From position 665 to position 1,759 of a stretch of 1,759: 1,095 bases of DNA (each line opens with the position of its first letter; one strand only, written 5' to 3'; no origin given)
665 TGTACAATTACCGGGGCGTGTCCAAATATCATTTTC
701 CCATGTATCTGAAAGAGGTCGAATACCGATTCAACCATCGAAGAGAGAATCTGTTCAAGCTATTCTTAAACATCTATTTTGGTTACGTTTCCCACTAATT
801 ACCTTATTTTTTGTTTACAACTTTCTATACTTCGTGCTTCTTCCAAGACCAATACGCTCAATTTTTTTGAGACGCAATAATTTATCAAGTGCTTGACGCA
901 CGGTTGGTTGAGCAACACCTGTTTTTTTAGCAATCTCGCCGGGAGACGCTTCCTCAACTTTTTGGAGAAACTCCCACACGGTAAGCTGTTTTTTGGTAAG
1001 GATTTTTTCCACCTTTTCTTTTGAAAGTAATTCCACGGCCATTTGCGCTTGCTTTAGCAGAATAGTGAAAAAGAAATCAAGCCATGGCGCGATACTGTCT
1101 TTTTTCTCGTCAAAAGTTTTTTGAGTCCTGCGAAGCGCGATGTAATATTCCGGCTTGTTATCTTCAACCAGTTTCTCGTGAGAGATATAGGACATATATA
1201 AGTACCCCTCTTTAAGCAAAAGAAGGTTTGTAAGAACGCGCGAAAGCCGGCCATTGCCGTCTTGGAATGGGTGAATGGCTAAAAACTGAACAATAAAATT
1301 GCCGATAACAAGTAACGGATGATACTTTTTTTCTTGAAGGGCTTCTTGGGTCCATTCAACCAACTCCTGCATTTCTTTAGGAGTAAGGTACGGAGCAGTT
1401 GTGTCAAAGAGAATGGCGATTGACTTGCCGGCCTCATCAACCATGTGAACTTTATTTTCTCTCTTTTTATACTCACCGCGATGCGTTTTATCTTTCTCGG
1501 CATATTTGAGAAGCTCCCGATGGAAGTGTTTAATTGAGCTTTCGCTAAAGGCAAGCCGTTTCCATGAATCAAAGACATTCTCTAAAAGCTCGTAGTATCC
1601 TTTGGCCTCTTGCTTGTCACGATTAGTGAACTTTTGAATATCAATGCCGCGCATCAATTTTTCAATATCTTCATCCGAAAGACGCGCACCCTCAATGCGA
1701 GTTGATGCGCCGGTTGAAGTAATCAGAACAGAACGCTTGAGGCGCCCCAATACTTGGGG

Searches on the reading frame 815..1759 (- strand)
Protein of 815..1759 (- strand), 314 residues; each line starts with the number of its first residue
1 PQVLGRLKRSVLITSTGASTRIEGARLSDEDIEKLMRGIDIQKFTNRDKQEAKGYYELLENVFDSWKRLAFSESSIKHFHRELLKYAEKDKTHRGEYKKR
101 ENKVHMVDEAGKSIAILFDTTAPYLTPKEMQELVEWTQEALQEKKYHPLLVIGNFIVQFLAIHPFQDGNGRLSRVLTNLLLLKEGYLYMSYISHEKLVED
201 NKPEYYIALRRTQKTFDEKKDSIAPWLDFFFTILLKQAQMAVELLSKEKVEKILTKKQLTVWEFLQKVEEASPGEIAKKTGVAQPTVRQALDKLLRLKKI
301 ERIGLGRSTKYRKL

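Call 3: search_protein_families(library=pfam, proteins=[window:815-1759:-], max_evalue=0.01)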
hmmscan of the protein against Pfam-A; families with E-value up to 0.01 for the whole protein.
window:815-1759:- (314 aa): 8 families
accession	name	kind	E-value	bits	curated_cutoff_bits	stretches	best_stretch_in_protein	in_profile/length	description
PF02661.23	Fic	-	5.2e-16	59.7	24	1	71-181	2-93/93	Fic/DOC family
PF22168.2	DIP2311-like_C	-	4.2e-05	24.2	27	1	273-312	22-61/63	Transcriptional regulator DIP2311-like, C-terminal domain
PF12802.13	MarR_2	-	0.00064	20.3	27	1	258-302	7-52/61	MarR family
PF14394.12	DUF4423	-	0.0012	19.1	30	1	245-307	10-73/165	Domain of unknown function (DUF4423)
PF25212.1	HVO_A0114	-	0.0019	18.4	27.6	1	241-309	7-75/84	HVO_A0114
PF13412.12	HTH_24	-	0.0032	17.4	21.9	1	265-296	12-43/48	Winged helix-turn-helix DNA-binding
PF01022.26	HTH_5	-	0.0036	17.6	22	1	264-295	10-40/47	Bacterial regulatory protein, arsR family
PF24033.1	DUF7342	-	0.0046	17.4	31.6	0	271-312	18-59/150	Family of unknown function (DUF7342)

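Call 4: search_protein_families(library=ncbifam, proteins=[window:815-1759:-], max_evalue=0.01)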
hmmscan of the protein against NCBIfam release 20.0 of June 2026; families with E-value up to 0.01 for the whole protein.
window:815-1759:- (314 aa): 7 families
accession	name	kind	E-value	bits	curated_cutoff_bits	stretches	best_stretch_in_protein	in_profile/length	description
NF046030.1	ProtAdlyltaseSoFic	equivalog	9e-14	51.2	550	1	131-245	161-270/361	protein adenylyltransferase Fic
TIGR02613.1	mob_myst_B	hypoth_equivalog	1.7e-08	34.6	124.4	1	123-214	83-175/186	mobile mystery protein B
NF008273.0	PRK11050.1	equivalog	0.0034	17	153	1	263-301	47-85/156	manganese-binding transcriptional regulator MntR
NF033788.1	HTH_metalloreg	subfamily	0.0043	16.8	55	0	257-301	12-56/77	metalloregulator ArsR/SmtB family transcription factor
TIGR01550.1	DOC_P1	subfamily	0.0063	16.7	38.65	0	155-187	58-90/122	type II toxin-antitoxin system death-on-curing family toxin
NF046029.1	ProtAdlyltaseNmFic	equivalog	0.0063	16.3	230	0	158-186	92-120/177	protein adenylyltransferase Fic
NF053756.1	MreA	equivalog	0.0096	15.7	100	0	243-301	8-62/110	MreA family transcriptional regulator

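Call 11: find_homologous_proteins(query=window:818-1759:-)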
Query window:818-1759:- (314 aa): 7978 proteins with E <= 0.001 among 8000 candidates; the best 120 are listed.
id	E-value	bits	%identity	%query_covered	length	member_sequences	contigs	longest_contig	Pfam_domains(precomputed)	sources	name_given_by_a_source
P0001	3.4e-188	642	92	100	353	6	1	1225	PF22168.3,PF02661.24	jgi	jgi:Fic family protein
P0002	1.3e-187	640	91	100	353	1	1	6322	PF02661.24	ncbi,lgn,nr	ncbi:MAG: Fic family protein [Candidatus Liptonbacteria bacterium]|nr:Fic family protein [Candidatus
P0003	4.9e-180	616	88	100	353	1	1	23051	PF02661.24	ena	-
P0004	1.5e-176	604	85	100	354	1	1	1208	PF22168.3,PF02661.24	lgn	-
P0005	3.6e-175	600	83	100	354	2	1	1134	PF02661.24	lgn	-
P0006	3.4e-174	596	83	100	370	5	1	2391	PF02661.24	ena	-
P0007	1.5e-173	594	84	100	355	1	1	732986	PF22168.3,PF02661.24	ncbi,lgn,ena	-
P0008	2.9e-173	593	83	100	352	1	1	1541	PF02661.24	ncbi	-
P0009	4.5e-173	593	84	100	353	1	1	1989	PF02661.24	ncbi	-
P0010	5.0e-173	593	84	100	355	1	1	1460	PF02661.24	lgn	-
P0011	3.0e-172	590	82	100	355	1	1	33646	PF02661.24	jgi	jgi:Fic family protein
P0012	3.2e-172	590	83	100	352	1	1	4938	PF02661.24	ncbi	-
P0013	3.9e-172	590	84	100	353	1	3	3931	PF02661.24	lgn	-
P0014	2.4e-171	587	82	100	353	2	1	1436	PF02661.24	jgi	jgi:Fic family protein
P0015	2.9e-171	587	82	100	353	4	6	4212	PF02661.24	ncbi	-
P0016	3.5e-171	587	83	99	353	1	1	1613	PF02661.24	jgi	-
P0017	4.2e-171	586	83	100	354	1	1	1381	PF02661.24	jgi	jgi:Fic family protein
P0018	1.3e-170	585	82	100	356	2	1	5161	PF02661.24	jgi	jgi:Fic family protein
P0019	3.7e-170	583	83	100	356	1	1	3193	PF02661.24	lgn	-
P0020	6.5e-170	582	82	100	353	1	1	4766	PF02661.24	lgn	-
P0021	3.2e-169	580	82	100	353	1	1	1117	PF22168.3,PF02661.24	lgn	-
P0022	4.5e-169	580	81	100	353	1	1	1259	PF22168.3,PF02661.24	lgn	-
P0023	5.8e-169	579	81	100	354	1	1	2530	PF02661.24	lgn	-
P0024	7.4e-169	579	80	100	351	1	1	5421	PF02661.24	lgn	-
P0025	1.0e-168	578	81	100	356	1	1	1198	PF02661.24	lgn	-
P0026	2.1e-168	577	82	100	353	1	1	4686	PF22168.3,PF02661.24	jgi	-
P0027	2.6e-168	577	81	100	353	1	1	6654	PF22168.3,PF02661.24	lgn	-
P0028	2.7e-168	577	82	100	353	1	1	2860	PF22168.3,PF02661.24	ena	-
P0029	2.7e-168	577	81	100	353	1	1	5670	PF02661.24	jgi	-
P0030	3.8e-168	577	81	100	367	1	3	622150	PF02661.24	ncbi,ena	-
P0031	4.2e-168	576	81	100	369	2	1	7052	PF02661.24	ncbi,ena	-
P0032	4.7e-168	576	81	100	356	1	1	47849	PF02661.24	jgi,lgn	jgi:Fic family protein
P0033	5.4e-168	576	81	100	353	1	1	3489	PF22168.3,PF02661.24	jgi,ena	-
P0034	5.5e-168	576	81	100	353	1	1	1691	PF22168.3,PF02661.24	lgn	-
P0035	6.9e-168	576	82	100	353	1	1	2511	PF22168.3,PF02661.24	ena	-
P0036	7.1e-168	576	81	100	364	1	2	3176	PF22168.3,PF02661.24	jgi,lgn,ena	-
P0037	7.1e-168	576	80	100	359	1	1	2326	PF02661.24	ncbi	-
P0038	8.8e-168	575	80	100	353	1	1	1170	PF02661.24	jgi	-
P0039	9.4e-168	575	82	100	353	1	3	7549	PF22168.3,PF02661.24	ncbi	-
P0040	9.4e-168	575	82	100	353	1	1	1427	PF22168.3,PF02661.24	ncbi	-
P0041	1.1e-167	575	80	100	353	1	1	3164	PF22168.3,PF02661.24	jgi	jgi:Fic family protein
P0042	1.2e-167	575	80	100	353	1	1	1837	PF02661.24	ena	-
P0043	1.5e-167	575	82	100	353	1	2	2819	PF22168.3,PF02661.24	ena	-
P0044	1.6e-167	574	80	100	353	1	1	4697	PF02661.24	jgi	-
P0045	1.7e-167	574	80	100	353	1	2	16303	PF22168.3,PF02661.24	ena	-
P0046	1.9e-167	574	81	100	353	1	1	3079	PF02661.24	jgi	-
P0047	1.9e-167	574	81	100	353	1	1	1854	PF22168.3,PF02661.24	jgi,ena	-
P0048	2.6e-167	574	81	100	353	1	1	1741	PF02661.24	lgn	-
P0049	2.8e-167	574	80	100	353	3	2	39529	PF02661.24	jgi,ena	-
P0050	3.6e-167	573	81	100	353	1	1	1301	PF22168.3,PF02661.24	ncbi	-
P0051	4.5e-167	573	80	100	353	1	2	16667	PF02661.24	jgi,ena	-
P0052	5.3e-167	573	81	100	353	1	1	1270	PF22168.3,PF02661.24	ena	-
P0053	6.3e-167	573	80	100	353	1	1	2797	PF02661.24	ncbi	-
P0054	6.9e-167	572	80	100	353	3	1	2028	PF22168.3,PF02661.24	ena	-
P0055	7.0e-167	572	81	100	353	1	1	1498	PF22168.3,PF02661.24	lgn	-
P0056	7.4e-167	572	80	100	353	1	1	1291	PF22168.3,PF02661.24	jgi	-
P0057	7.7e-167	572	80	100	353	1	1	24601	PF02661.24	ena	-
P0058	8.1e-167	572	82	100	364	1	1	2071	PF02661.24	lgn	-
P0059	8.5e-167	572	80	100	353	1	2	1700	PF22168.3,PF02661.24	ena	-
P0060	9.9e-167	572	81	100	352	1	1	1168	PF02661.24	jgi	jgi:Fic family protein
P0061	1.1e-166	572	81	100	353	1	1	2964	PF02661.24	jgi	-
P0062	1.2e-166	572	80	100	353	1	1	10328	PF02661.24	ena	-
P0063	1.2e-166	572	80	100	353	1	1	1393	PF22168.3,PF02661.24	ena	-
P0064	1.2e-166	572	80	100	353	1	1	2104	PF02661.24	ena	-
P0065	1.8e-166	571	81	100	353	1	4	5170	PF22168.3,PF02661.24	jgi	-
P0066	2.1e-166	571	82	100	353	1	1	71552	PF22168.3,PF02661.24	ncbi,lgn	-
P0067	2.4e-166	571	80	100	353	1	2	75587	PF22168.3,PF01978.26,PF02661.24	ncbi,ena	-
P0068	2.7e-166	570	79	100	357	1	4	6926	PF02661.24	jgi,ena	-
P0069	4.1e-166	570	80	100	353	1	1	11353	PF22168.3,PF01978.26,PF02661.24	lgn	-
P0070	4.2e-166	570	80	100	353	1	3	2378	PF02661.24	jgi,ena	-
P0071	4.2e-166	570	80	100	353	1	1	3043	PF02661.24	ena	-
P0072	4.2e-166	570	79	100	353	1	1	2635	PF22168.3,PF01978.26,PF12802.14,PF02661.24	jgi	-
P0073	4.3e-166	570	81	100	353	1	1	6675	PF22168.3,PF02661.24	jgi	-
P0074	4.9e-166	570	80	100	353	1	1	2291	PF22168.3,PF02661.24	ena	-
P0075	5.9e-166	569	80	100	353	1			PF22168.3,PF02661.24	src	-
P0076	6.5e-166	569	81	100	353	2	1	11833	PF22168.3,PF02661.24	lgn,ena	-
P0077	6.7e-166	569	80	100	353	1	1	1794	PF02661.24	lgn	-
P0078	6.9e-166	569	79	100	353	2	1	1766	PF22168.3,PF02661.24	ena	-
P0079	9.6e-166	569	80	100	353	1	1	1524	PF02661.24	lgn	-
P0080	1.3e-165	568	80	100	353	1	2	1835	PF22168.3,PF02661.24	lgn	-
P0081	1.3e-165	568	78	100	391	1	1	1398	PF02661.24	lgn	-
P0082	1.4e-165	568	81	100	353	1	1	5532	PF22168.3,PF01978.26,PF02661.24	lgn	-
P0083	1.4e-165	568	81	100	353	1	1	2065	PF02661.24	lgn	-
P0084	1.7e-165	568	81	100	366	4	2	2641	PF02661.24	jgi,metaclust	metaclust:\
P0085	1.7e-165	568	80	100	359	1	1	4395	PF22168.3,PF02661.24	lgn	-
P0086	1.8e-165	568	80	100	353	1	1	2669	PF22168.3,PF02661.24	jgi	-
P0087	1.9e-165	568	80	100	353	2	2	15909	PF02661.24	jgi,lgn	jgi:Fic family protein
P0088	2.2e-165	568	80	100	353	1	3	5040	PF22168.3,PF02661.24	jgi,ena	-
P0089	2.6e-165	567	80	100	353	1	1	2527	PF01978.26,PF02661.24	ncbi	-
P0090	2.8e-165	567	80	100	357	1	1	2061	PF02661.24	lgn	-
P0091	3.9e-165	567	80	100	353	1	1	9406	PF02661.24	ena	-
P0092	4.2e-165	567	79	100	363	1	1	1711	PF02661.24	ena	-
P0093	5.0e-165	566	79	100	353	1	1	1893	PF22168.3,PF02661.24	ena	-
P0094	5.5e-165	566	80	100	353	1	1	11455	PF22168.3,PF02661.24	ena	-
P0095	5.6e-165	566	79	100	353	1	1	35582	PF02661.24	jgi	jgi:Fic family protein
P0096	6.1e-165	566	81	100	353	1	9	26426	PF22168.3,PF02661.24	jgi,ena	-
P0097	6.9e-165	566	80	100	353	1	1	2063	PF22168.3,PF02661.24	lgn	-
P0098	7.6e-165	566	80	100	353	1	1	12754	PF22168.3,PF02661.24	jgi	-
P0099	8.3e-165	566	80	100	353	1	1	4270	PF22168.3,PF02661.24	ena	-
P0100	8.3e-165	566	80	100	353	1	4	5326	PF22168.3,PF02661.24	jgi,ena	-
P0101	8.4e-165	566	80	100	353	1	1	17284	PF22168.3,PF02661.24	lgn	-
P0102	1.2e-164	565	79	100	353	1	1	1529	PF22168.3,PF02661.24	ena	-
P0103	1.2e-164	565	79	100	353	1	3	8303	PF22168.3,PF02661.24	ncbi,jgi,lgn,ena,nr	ncbi:Fic family protein [Patescibacteria group bacterium]|nr:Fic family protein [Patescibacteria gro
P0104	1.4e-164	565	79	100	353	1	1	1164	PF22168.3,PF02661.24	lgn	-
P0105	1.4e-164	565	80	100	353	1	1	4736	PF22168.3,PF02661.24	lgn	-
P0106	1.5e-164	565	80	100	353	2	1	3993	PF22168.3,PF02661.24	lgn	-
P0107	1.5e-164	565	79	100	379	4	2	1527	PF02661.24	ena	-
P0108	1.8e-164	565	79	100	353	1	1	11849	PF22168.3,PF02661.24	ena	-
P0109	1.8e-164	565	79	100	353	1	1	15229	PF22168.3,PF02661.24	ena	-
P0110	2.2e-164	564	79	100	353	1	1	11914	PF22168.3,PF02661.24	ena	-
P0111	2.2e-164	564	79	100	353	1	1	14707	PF22168.3,PF02661.24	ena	-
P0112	3.8e-164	563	79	100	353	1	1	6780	PF22168.3,PF02661.24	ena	-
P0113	3.9e-164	563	79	100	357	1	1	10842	PF02661.24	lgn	-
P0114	4.0e-164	563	80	100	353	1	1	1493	PF22168.3,PF02661.24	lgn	-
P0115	4.4e-164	563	80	100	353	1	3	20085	PF22168.3,PF02661.24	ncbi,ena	ncbi:MAG: Fic family protein [Patescibacteria group bacterium]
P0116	5.9e-164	563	78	100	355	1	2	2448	PF22168.3,PF02661.24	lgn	-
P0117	5.9e-164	563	80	100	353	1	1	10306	PF22168.3,PF02661.24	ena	-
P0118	6.5e-164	563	79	100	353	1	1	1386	PF22168.3,PF02661.24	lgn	-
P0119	6.5e-164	563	80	100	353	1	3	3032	PF22168.3,PF02661.24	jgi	-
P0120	6.6e-164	563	80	100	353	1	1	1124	PF02661.24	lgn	-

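Call 13: find_encoding_contigs(protein=P0002, flank=3000, max_places=3)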
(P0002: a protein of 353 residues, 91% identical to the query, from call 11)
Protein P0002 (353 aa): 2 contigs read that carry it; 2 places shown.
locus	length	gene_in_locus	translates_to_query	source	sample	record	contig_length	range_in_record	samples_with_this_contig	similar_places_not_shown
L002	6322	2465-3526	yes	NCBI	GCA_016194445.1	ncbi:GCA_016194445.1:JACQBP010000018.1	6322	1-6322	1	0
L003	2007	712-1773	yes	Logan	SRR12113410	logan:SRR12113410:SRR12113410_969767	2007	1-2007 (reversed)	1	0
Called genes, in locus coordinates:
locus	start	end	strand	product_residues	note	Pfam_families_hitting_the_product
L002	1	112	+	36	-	?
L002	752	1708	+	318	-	PF01471:PG_binding_1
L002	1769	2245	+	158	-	-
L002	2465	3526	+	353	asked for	PF02661:Fic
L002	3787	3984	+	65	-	-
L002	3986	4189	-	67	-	-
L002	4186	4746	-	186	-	PF01510:Amidase_2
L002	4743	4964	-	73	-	-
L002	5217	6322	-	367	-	?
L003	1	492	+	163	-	?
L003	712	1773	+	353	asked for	PF02661:Fic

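Call 14: find_encoding_contigs(protein=P0001, flank=3000, max_places=3)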
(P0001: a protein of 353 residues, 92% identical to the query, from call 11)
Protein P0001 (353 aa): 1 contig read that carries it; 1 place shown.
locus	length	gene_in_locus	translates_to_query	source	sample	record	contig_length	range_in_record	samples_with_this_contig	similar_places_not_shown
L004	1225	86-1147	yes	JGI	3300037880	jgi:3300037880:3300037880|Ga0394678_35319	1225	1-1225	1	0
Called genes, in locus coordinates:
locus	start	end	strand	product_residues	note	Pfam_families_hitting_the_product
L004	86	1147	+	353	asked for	PF02661:Fic, PF22168:DIP2311-like_C (weak)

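Call 15: find_encoding_contigs(protein=P0003, flank=3000, max_places=3)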
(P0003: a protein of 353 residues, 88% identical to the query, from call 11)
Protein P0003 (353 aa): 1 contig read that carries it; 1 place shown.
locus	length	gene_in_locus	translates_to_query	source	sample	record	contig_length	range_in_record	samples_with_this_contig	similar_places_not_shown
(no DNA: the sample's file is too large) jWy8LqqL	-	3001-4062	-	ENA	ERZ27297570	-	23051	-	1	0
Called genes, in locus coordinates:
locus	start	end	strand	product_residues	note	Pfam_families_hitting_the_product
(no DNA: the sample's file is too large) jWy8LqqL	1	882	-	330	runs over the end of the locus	PF00022:Actin, PF06723:MreB_Mbl, PF00012:HSP70, PF14450:FtsA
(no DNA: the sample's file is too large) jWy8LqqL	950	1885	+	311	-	-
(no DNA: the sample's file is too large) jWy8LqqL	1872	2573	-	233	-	PF00483:NTP_transferase, PF12804:NTP_transf_3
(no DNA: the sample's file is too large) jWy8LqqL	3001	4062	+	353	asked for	PF02661:Fic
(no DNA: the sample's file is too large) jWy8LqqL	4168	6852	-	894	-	PF07517:SecA_DEAD, PF01043:SecA_PP_bind, PF21090:P-loop_SecA, PF07516:SecA_SW, PF02810:SEC-C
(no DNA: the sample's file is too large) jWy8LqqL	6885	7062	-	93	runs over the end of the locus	PF05016:ParE_toxin (weak)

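Call 27: find_encoding_contigs(protein=window:818-1759:-, flank=10000, max_places=10)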
Protein window:818-1759:- (314 aa): no gene with exactly this product is on record in the collection.
